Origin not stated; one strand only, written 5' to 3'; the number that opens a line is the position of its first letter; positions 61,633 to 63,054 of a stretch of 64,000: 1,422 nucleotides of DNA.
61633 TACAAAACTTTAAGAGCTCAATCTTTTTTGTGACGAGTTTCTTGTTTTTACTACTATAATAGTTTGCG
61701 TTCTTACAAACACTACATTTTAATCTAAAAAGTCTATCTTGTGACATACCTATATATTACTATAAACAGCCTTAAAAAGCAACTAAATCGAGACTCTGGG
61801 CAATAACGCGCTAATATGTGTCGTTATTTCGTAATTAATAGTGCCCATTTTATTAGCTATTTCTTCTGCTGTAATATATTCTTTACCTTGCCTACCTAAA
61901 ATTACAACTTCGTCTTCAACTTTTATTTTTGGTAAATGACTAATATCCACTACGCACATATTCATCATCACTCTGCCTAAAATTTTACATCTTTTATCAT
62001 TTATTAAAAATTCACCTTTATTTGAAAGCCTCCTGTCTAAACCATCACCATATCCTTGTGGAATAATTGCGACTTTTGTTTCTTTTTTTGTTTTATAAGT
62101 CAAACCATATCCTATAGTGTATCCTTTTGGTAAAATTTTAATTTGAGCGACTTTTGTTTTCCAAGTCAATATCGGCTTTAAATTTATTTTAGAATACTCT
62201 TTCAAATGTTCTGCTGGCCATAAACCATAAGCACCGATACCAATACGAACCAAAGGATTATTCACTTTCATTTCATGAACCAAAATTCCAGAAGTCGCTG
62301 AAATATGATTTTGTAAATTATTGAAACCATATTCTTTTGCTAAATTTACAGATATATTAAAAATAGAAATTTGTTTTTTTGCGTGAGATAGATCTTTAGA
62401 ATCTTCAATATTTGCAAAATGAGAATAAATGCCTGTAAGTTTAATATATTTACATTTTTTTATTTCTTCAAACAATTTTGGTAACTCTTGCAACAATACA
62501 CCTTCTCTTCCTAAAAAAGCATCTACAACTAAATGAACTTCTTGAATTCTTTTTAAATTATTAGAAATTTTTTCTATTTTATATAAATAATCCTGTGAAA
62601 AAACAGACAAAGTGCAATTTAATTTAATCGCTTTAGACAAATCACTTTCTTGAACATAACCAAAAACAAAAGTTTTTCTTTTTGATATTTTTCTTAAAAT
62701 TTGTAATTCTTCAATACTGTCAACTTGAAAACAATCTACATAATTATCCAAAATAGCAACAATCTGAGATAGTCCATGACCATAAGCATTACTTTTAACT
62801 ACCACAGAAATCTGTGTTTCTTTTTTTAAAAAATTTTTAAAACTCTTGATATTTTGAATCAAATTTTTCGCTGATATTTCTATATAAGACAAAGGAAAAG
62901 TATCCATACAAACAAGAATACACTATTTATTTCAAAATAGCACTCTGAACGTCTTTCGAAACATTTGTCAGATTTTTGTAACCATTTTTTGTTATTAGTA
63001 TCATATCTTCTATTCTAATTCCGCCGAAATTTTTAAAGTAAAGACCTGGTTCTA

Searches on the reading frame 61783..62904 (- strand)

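Call 58: search_protein_families(library=pfam, proteins=[window:61783-62904:-], max_evalue=0.00001)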
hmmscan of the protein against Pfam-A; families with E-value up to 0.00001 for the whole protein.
window:61783-62904:- (373 aa): 2 families
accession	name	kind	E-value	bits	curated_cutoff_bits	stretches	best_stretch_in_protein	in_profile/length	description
PF00842.27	Ala_racemase_C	-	3.4e-44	149.9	25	1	246-371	2-126/127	Alanine racemase, C-terminal domain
PF01168.26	Ala_racemase_N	-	1e-43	150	24.1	1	10-228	1-218/220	Alanine racemase, N-terminal domain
